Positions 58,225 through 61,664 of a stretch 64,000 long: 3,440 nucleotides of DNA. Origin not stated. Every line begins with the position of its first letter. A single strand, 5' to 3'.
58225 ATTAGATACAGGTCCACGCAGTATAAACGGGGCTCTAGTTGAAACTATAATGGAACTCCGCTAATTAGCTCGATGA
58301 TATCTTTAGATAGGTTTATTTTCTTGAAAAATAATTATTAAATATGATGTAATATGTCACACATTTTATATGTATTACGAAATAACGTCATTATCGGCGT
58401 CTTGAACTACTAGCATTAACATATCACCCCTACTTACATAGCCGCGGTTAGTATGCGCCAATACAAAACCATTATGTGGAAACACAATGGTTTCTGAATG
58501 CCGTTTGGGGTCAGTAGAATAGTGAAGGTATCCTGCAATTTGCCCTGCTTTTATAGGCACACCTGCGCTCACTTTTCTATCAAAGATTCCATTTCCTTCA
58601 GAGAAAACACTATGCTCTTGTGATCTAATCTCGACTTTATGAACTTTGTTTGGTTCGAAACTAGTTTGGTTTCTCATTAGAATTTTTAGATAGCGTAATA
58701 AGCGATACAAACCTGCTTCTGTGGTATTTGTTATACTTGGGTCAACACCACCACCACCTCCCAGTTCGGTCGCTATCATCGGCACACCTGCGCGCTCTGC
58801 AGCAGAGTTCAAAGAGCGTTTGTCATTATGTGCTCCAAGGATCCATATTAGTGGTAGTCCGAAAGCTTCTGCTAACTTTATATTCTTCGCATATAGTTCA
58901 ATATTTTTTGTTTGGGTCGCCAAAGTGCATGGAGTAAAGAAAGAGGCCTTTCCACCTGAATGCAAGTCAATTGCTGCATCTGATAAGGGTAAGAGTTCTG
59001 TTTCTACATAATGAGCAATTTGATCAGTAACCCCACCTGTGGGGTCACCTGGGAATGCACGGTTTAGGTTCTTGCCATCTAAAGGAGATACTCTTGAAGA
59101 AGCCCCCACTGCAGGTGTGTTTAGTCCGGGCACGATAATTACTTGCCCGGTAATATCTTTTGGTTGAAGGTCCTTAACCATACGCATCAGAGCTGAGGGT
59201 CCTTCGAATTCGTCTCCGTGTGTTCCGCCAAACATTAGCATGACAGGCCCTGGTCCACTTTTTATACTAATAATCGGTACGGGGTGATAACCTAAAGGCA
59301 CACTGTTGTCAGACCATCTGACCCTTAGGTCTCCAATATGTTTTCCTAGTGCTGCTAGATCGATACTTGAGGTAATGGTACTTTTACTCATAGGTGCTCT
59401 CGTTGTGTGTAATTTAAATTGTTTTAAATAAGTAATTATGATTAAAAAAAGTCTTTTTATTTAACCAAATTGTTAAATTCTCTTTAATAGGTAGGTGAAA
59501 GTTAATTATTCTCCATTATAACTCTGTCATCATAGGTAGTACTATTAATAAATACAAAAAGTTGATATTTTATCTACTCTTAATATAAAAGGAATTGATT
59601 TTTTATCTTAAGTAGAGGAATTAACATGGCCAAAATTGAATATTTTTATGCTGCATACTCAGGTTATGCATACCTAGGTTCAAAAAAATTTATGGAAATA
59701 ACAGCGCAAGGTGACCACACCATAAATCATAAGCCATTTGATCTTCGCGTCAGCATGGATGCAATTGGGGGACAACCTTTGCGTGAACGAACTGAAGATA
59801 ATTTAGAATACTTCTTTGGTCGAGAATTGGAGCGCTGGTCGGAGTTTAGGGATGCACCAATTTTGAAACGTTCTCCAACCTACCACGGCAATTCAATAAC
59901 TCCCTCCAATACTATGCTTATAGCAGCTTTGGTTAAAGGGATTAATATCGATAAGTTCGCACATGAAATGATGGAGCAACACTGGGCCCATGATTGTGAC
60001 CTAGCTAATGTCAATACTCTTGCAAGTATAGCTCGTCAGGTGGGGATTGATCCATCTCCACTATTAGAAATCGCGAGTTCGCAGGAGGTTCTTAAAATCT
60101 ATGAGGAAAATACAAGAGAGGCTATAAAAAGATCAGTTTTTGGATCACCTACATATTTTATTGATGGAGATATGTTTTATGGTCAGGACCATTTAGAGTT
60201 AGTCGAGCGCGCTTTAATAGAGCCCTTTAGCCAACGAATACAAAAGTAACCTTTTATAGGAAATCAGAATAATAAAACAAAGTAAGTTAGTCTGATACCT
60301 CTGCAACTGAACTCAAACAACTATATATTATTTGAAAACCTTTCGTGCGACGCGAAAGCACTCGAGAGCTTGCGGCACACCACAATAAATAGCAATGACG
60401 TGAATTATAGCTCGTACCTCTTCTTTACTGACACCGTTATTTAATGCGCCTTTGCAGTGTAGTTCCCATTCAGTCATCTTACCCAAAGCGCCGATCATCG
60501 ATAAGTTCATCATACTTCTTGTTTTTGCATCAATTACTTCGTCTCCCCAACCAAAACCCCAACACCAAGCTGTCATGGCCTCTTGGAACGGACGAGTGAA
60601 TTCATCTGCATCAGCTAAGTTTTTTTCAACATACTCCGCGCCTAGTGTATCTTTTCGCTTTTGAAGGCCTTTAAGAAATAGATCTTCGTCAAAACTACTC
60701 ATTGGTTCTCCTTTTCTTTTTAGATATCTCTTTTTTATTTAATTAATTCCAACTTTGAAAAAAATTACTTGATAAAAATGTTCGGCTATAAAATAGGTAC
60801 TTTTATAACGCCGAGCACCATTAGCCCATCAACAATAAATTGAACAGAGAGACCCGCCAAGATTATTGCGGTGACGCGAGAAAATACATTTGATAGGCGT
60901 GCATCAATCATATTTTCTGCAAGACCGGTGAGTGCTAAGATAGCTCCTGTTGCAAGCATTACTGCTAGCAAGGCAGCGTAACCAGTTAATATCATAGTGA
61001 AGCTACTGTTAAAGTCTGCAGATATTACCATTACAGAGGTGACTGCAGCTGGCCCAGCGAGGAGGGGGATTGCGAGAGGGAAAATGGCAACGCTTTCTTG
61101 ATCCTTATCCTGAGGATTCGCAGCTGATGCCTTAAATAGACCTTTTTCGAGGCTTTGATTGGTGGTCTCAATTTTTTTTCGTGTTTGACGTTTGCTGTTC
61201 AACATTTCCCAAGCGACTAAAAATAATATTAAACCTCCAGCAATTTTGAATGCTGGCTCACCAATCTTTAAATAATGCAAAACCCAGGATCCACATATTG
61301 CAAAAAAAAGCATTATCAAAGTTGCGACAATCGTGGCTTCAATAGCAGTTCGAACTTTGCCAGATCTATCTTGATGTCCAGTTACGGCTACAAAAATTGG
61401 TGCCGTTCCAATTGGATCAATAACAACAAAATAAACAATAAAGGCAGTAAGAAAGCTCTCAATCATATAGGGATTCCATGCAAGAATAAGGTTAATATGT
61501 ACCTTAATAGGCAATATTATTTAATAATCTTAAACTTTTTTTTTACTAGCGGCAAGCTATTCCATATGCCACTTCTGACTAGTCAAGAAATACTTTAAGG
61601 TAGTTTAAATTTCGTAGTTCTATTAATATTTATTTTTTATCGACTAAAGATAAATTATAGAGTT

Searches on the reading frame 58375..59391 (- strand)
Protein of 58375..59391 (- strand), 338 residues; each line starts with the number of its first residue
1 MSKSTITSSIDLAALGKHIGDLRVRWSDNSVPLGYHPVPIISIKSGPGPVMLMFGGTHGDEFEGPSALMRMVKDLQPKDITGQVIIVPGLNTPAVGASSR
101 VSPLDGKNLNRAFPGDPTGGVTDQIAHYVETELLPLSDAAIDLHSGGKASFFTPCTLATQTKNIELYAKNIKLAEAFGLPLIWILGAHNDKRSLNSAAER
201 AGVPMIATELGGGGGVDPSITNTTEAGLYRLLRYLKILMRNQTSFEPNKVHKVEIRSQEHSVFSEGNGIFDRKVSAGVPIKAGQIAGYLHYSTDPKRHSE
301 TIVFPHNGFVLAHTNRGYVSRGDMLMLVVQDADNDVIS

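Call 101: search_protein_families(library=pfam, proteins=[window:58375-59391:-], max_evalue=0.00001)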
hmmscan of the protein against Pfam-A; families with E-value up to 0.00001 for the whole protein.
window:58375-59391:- (338 aa): 1 family
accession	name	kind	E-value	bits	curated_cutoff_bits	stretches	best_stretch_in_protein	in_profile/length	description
PF24827.1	AstE_AspA_cat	-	4.6e-37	127.9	25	1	47-234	1-191/192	Succinylglutamate desuccinylase/Aspartoacylase catalytic domain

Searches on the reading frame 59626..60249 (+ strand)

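Call 101: search_protein_families(library=pfam, proteins=[window:59626-60249:+], max_evalue=0.00001)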
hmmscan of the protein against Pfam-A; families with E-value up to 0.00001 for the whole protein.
window:59626-60249:+ (207 aa): 1 family
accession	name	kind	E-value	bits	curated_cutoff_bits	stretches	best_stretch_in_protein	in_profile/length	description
PF01323.26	DSBA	-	2.4e-26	93.2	25.6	1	4-197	2-190/191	DSBA-like thioredoxin domain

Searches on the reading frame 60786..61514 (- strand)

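Call 101: search_protein_families(library=pfam, proteins=[window:60786-61514:-], max_evalue=0.00001)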
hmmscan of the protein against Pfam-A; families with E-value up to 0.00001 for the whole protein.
window:60786-61514:- (242 aa): 1 family
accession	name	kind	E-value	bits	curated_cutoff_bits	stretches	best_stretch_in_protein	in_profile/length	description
PF01914.23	MarC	-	1.2e-44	152.6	23.9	1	19-232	2-200/203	MarC family integral membrane protein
